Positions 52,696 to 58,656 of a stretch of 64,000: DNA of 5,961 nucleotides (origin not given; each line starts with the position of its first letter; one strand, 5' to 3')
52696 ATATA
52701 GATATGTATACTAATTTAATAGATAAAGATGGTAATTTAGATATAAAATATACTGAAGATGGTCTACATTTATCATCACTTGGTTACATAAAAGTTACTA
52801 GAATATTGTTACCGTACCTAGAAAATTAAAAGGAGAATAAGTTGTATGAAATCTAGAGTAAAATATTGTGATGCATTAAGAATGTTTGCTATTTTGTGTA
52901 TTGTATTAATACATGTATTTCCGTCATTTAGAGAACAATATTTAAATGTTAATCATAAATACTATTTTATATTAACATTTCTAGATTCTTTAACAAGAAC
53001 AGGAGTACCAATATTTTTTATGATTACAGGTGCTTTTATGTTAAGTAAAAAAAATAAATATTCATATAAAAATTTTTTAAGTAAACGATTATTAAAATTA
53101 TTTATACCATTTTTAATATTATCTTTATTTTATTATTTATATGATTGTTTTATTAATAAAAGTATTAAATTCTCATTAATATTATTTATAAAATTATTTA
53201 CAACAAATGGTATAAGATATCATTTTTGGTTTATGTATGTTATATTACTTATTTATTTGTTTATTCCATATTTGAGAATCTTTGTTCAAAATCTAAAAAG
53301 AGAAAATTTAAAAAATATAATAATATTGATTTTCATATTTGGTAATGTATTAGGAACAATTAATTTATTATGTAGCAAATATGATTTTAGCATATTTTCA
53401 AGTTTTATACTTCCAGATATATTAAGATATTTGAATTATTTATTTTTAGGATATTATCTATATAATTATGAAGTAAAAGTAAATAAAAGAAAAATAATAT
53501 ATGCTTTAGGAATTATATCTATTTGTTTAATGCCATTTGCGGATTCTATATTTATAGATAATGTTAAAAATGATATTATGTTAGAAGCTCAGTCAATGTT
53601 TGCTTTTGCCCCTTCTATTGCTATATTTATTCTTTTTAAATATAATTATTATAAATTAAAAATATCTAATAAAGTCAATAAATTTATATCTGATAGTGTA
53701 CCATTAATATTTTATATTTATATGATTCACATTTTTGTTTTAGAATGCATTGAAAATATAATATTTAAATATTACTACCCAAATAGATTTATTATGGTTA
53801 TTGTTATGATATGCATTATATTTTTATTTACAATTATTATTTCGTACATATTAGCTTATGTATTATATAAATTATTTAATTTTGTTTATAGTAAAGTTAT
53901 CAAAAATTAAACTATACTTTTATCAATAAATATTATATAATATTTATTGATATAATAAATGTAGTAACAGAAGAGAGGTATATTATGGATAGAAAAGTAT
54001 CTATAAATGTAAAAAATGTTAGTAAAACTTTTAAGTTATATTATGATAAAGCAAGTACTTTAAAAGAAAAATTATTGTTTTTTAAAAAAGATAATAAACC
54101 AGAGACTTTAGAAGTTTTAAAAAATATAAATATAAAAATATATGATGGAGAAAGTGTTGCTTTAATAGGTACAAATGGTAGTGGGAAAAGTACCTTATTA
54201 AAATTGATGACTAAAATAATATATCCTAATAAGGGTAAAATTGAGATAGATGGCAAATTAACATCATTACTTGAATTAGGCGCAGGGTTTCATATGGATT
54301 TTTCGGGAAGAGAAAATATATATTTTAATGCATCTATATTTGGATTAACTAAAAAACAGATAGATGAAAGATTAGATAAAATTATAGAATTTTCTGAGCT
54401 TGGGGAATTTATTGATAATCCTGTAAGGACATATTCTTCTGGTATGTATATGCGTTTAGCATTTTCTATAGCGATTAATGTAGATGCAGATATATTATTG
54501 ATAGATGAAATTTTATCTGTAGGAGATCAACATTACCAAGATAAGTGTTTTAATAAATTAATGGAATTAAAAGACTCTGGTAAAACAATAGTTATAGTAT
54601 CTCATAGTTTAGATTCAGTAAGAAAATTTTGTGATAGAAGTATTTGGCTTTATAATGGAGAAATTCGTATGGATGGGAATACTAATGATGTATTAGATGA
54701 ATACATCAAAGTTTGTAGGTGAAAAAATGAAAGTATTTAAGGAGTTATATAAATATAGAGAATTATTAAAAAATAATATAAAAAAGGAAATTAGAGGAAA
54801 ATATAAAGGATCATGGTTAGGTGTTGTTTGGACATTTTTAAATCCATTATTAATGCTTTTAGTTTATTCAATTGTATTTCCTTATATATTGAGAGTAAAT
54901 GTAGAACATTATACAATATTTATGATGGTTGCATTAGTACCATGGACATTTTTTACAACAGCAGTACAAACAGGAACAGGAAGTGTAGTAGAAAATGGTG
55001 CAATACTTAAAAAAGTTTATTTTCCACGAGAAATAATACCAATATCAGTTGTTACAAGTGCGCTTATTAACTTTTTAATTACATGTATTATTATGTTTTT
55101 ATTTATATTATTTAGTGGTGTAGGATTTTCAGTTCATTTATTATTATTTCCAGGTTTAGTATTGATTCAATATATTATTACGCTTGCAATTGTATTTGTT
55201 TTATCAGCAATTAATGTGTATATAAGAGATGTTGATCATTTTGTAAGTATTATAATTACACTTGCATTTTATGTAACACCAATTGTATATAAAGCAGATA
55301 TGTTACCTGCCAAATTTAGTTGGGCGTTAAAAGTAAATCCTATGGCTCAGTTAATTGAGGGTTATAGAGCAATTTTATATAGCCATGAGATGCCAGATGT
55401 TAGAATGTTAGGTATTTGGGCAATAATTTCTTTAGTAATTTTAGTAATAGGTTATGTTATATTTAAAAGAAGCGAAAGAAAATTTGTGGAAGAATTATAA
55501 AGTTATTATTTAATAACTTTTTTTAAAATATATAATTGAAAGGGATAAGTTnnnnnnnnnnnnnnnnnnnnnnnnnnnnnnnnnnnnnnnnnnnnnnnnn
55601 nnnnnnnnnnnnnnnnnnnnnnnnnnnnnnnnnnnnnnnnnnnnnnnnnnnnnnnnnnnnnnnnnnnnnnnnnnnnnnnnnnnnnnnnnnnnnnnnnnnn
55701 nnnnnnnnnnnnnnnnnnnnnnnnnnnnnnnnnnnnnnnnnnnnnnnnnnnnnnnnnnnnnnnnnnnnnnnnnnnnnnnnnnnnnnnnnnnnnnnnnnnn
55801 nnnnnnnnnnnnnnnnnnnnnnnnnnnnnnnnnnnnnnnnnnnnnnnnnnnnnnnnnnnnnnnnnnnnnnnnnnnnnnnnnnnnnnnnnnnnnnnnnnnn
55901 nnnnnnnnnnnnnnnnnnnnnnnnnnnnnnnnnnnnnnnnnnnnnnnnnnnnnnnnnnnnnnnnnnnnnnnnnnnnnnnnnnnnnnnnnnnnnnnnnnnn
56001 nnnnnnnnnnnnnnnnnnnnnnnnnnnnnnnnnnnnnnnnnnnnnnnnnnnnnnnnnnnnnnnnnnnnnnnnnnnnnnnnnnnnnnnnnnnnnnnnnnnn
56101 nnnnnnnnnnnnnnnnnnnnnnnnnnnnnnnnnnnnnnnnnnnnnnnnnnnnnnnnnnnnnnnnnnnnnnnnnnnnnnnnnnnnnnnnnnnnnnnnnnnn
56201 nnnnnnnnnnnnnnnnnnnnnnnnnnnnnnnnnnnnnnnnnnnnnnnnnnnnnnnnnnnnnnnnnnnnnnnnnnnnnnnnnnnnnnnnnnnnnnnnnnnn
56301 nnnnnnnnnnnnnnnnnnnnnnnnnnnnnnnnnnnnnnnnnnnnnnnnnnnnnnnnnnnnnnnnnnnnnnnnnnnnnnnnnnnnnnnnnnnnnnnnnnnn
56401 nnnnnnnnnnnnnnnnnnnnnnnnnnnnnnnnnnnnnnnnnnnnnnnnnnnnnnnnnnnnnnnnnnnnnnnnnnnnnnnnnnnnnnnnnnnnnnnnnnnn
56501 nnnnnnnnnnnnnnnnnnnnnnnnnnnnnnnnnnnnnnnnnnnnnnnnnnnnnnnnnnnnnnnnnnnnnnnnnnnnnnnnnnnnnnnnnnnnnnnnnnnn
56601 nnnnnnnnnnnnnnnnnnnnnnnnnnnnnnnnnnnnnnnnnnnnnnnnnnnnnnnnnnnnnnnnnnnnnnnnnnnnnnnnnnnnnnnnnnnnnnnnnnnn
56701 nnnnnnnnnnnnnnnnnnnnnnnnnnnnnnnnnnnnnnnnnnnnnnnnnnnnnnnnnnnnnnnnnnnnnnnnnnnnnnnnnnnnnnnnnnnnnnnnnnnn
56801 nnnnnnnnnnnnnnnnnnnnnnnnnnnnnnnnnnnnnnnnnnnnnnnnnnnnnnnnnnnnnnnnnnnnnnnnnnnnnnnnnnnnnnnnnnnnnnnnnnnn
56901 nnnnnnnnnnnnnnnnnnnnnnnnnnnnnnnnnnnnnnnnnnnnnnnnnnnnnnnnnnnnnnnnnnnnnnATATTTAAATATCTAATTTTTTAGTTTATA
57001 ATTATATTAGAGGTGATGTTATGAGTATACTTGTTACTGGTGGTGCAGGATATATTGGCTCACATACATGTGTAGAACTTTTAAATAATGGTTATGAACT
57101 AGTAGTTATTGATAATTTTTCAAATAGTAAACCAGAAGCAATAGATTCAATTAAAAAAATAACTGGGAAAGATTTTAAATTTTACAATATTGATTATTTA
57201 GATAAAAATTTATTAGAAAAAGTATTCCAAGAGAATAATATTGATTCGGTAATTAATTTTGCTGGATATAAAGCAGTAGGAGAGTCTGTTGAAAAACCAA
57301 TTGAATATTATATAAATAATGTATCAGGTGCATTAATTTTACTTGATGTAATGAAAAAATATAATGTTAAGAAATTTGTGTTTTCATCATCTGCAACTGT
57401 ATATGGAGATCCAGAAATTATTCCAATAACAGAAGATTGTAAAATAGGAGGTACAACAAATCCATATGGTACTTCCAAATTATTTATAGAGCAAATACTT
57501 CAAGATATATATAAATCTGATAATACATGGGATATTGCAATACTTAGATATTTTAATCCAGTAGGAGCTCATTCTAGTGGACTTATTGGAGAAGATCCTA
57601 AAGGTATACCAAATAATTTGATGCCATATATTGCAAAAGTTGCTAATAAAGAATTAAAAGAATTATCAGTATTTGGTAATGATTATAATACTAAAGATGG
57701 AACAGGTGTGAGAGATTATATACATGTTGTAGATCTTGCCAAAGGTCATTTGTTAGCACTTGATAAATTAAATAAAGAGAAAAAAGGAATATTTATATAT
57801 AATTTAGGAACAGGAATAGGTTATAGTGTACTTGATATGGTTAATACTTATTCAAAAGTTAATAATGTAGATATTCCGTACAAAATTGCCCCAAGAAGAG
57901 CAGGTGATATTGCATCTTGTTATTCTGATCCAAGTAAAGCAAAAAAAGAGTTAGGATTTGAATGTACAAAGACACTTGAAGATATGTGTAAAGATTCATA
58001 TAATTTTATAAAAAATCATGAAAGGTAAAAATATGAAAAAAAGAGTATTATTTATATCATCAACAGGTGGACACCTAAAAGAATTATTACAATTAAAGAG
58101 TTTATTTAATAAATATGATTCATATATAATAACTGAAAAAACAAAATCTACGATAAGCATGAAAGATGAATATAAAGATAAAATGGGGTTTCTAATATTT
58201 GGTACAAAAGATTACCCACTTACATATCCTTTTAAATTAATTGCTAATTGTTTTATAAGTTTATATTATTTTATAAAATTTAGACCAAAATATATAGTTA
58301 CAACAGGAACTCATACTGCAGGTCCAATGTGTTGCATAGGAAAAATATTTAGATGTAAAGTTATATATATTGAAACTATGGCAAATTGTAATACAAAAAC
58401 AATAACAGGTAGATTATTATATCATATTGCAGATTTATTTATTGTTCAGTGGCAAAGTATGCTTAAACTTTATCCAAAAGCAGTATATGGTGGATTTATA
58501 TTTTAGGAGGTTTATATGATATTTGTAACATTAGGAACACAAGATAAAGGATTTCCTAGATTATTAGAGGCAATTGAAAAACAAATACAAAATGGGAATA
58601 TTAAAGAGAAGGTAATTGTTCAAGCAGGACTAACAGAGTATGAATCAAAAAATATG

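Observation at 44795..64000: Composite glycopolymer locus mixing Wzy-type, ABC-exporter-type and Gtr-type machineries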

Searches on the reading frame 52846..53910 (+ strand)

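Call 5: search_protein_families(library=pfam, proteins=[window:52846-53910:+], max_evalue=0.01)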
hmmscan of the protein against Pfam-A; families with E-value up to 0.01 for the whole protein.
window:52846-53910:+ (354 aa): 1 family
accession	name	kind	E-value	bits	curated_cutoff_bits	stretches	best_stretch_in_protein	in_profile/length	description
PF01757.29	Acyl_transf_3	-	2e-38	132.7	31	1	6-337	2-325/326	Acyltransferase domain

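Call 11: search_protein_families(library=ncbifam, proteins=[window:52846-53910:+], max_evalue=0.001)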
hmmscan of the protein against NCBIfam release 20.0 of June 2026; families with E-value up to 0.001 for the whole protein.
window:52846-53910:+ (354 aa): 0 families

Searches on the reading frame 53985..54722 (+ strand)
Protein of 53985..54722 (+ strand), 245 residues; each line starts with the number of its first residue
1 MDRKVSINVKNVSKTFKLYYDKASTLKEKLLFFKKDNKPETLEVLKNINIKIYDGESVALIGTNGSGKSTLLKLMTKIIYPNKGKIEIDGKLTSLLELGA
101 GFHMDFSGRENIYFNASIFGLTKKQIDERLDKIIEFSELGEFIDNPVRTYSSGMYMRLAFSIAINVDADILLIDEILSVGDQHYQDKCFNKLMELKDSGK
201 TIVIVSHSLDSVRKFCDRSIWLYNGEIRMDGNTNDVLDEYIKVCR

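Call 5: search_protein_families(library=pfam, proteins=[window:53985-54722:+], max_evalue=0.01)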
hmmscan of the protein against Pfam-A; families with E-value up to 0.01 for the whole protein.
window:53985-54722:+ (245 aa): 6 families
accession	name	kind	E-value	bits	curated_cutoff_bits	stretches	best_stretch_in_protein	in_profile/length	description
PF00005.33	ABC_tran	-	3.4e-21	76.7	25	1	45-176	1-135/137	ABC transporter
PF13555.12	AAA_29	-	1.3e-05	25.3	27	1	53-83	20-50/61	P-loop containing region of AAA domain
PF02463.25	SMC_N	-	0.0007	19.5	40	0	56-73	25-42/220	RecF/RecN/SMC N terminal domain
PF13401.12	AAA_22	-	0.0018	19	27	1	57-203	7-117/130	AAA domain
PF13175.12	AAA_15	-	0.0032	17.6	32.1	1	45-82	14-50/374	AAA ATPase domain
PF13304.12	AAA_21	-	0.007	16.9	27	0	58-75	2-19/304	AAA domain, putative AbiEii toxin, Type IV TA system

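Call 11: search_protein_families(library=ncbifam, proteins=[window:53985-54722:+], max_evalue=0.001)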
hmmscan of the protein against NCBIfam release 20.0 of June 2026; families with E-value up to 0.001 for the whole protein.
window:53985-54722:+ (245 aa): 189 families (the best 25 are shown)
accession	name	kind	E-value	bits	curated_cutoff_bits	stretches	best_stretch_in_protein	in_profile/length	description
NF010065.0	PRK13545.1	equivalog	7.7e-70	236.1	538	1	7-241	5-235/549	teichoic acids export protein ATP-binding subunit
NF010066.0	PRK13546.1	equivalog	1e-65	221.8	320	1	4-242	2-236/264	teichoic acids export ABC transporter ATP-binding subunit TagH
NF050108.1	galactan_ABC_ATP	equivalog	7.7e-56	189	400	1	8-240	2-240/244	galactan export ABC transporter ATP-binding subunit Wzt/RfbE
TIGR04521.1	ECF_ATPase_2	equivalog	7.2e-32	110.6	330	2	110-239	104-235/279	energy-coupling factor transporter ATPase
TIGR01188.1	drrA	subfamily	2e-30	106.1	312.45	1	42-235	6-210/302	daunorubicin resistance ABC transporter, ATP-binding protein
NF010170.0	PRK13651.1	equivalog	6.5e-30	104.1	432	2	110-239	125-255/308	cobalt transporter ATP-binding subunit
TIGR04520.1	ECF_ATPase_1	equivalog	3.7e-29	102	315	2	37-93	12-66/269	energy-coupling factor transporter ATPase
TIGR01186.1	proV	subfamily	5.3e-27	94.9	326.6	1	45-238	9-219/363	betaine/proline/choline family ABC transporter ATP-binding protein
NF010158.0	PRK13637.1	equivalog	2e-26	92.8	390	2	111-239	104-235/287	energy-coupling factor transporter ATPase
NF010059.0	PRK13536.1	equivalog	6.9e-26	90.8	549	1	43-242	57-267/342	nodulation factor ABC transporter ATP-binding protein NodI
NF010060.0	PRK13537.1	equivalog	8.7e-26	90.5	521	1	43-241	29-238/314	nodulation factor ABC transporter ATP-binding protein NodI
TIGR01166.1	cbiO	subfamily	1.1e-25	90.2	211.8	2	40-92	3-55/190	cobalt ABC transporter, ATP-binding protein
NF008409.0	PRK11231.1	equivalog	4.1e-25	88.6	375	2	117-239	106-228/255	Fe(3+) dicitrate ABC transporter ATP-binding protein FecE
TIGR01288.1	nodI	equivalog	4.8e-25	88.2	424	1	44-242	19-228/303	nodulation factor ABC transporter ATP-binding protein NodI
NF010068.0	PRK13548.1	equivalog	1.3e-24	86.7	261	1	42-239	18-233/261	heme ABC transporter ATP-binding protein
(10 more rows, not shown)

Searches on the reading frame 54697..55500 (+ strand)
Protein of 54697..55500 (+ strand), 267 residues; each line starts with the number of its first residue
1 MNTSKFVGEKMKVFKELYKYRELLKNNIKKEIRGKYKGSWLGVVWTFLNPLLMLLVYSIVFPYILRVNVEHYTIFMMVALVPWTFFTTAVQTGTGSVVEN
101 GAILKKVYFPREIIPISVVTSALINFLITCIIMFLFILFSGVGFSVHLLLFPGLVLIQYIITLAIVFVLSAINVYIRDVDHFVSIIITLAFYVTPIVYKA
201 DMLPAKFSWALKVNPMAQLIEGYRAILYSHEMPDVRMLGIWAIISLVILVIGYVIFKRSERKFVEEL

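Call 8: search_protein_families(library=pfam, proteins=[window:54697-55500:+], max_evalue=0.01)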
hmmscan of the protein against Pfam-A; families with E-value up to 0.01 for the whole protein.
window:54697-55500:+ (267 aa): 2 families
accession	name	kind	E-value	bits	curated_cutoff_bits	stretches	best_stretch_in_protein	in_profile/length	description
PF01061.29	ABC2_membrane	-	2.9e-19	69.9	26.9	1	24-228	3-211/211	ABC-2 type transporter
PF12698.13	ABC2_membrane_3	-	6e-05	22.7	31.6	1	71-253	162-341/347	ABC-2 family transporter protein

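Call 25: search_protein_families(library=ncbifam, proteins=[window:54697-55500:+], max_evalue=1e-8)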
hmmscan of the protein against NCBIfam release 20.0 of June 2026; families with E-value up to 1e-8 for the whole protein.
window:54697-55500:+ (267 aa): 1 family
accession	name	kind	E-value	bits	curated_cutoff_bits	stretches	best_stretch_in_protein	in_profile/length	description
NF050109.1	galactan_ABC_perm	equivalog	1.6e-17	63.9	380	1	9-255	9-256/272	galactan export ABC transporter permease subunit Wzm/RfbD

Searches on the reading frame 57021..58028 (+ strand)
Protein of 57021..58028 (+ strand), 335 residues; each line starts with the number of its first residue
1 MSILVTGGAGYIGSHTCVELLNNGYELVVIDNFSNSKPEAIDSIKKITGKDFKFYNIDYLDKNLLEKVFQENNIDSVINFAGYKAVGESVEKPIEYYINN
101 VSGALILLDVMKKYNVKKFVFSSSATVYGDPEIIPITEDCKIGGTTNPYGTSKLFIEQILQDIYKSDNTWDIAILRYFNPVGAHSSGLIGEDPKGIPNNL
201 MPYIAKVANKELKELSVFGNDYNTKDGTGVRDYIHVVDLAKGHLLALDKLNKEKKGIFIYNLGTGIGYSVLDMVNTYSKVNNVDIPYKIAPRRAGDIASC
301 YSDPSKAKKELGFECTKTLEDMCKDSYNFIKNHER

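Call 8: search_protein_families(library=pfam, proteins=[window:57021-58028:+], max_evalue=0.01)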
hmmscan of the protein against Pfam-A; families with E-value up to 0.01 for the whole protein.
window:57021-58028:+ (335 aa): 10 families
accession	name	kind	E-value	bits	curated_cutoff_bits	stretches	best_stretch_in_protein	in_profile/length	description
PF01370.27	Epimerase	-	3.6e-61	207.1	20.9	1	3-263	1-240/240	NAD dependent epimerase/dehydratase family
PF16363.11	GDP_Man_Dehyd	-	7.5e-60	203.6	27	1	4-325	1-331/332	GDP-mannose 4,6 dehydratase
PF02719.21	Polysacc_synt_2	-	2.3e-16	60.3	20.2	1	3-185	1-176/293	Polysaccharide biosynthesis protein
PF01073.25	3Beta_HSD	-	2.1e-15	56.9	22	1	4-258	1-240/280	3-beta hydroxysteroid dehydrogenase/isomerase family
PF04321.23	RmlD_sub_bind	-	1.4e-09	37.9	27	1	1-163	1-139/287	RmlD substrate binding domain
PF00106.31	adh_short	-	1.7e-07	31.3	26.6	1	3-89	3-93/195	short chain dehydrogenase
PF08659.16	KR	-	6.1e-06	26.7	22.6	1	3-130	3-143/180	KR domain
PF07993.18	NAD_binding_4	-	4.4e-05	23.2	20.1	1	72-182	87-209/258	Male sterility protein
PF13460.12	NAD_binding_10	-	4.8e-05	23.7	27.2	1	7-129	1-103/184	NAD(P)H-binding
PF05368.20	NmrA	-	0.0049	16.9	27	1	3-124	5-107/298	NmrA-like family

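Call 25: search_protein_families(library=ncbifam, proteins=[window:57021-58028:+], max_evalue=1e-8)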
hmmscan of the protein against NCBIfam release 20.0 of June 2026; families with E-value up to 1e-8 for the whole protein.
window:57021-58028:+ (335 aa): 15 families
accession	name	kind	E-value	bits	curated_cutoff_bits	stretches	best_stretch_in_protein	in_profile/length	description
NF007956.0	PRK10675.1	subfamily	5.7e-137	456.4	394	1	1-333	1-332/338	UDP-glucose 4-epimerase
TIGR01179.1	galE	equivalog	9.8e-131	435.5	262.3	1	3-333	2-328/332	UDP-glucose 4-epimerase GalE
TIGR01181.1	dTDP_gluc_dehyt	equivalog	1.9e-28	99.5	365.1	1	3-332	2-313/321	dTDP-glucose 4,6-dehydratase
TIGR02197.1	heptose_epim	equivalog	2.4e-28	99.2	274.6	1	3-287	1-268/316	ADP-glyceromanno-heptose 6-epimerase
TIGR04180.1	EDH_00030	hypoth_equivalog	4.4e-25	88.3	475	1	3-312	1-291/297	NAD-dependent 4,6-dehydratase LegB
NF011728.1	PRK15181.1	equivalog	1.1e-16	60.8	760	1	3-277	18-285/348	Vi polysaccharide biosynthesis UDP-N-acetylglucosaminuronic acid C-4 epimerase TviC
NF007490.0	PRK10084.1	subfamily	2.3e-15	56.4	649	1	1-116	1-116/361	dTDP-glucose 4,6-dehydratase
TIGR02622.1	CDP_4_6_dhtase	equivalog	3.3e-15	56.1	278.45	1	2-329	6-329/352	CDP-glucose 4,6-dehydratase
NF007582.0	PRK10217.1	equivalog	5e-14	52.1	698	1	2-280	3-269/355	dTDP-glucose 4,6-dehydratase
NF043036.1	ErythonDh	equivalog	1.1e-11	44.5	325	1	1-163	1-163/321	D-erythronate dehydrogenase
NF008360.0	PRK11150.1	equivalog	1.7e-11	43.9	452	1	3-274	2-250/310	ADP-glyceromanno-heptose 6-epimerase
TIGR03466.1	HpnA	hypoth_equivalog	1.9e-11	43.4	367.65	0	2-184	2-174/327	hopanoid-associated sugar epimerase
NF041015.1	UDPsulfquin_syn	equivalog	2.6e-11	43.1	575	1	1-179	1-197/384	UDP-sulfoquinovose synthase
TIGR01472.1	gmd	equivalog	1.1e-09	38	415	0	4-237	4-235/342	GDP-mannose 4,6-dehydratase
TIGR03589.1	PseB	equivalog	7.4e-09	35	407.75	0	2-185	6-173/324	UDP-N-acetylglucosamine 4,6-dehydratase (inverting)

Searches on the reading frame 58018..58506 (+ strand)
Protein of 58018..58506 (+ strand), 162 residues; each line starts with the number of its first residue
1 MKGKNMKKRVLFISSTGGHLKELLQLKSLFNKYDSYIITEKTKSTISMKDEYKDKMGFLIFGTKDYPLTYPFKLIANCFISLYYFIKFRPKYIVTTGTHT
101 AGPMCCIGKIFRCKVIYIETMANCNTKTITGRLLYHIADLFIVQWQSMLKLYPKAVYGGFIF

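Call 8: search_protein_families(library=pfam, proteins=[window:58018-58506:+], max_evalue=0.01)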
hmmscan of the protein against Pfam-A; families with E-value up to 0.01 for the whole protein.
window:58018-58506:+ (162 aa): 1 family
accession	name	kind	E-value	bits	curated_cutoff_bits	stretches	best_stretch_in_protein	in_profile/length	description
PF08660.17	Alg14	-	1.2e-15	58.3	27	1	64-160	68-170/171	Oligosaccharide biosynthesis protein Alg14 like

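Call 25: search_protein_families(library=ncbifam, proteins=[window:58018-58506:+], max_evalue=1e-8)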
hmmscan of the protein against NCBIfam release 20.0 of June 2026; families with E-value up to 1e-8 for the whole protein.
window:58018-58506:+ (162 aa): 2 families
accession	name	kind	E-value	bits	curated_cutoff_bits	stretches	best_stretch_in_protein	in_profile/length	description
NF041549.1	PssD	equivalog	9.6e-49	165.6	110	1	11-161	1-151/151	PssD/Cps14F family polysaccharide biosynthesis glycosyltransferase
NF046028.1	GluronsyltaseWelK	equivalog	1.8e-19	70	400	1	13-156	4-150/319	beta-1,4-glucuronosyltransferase WelK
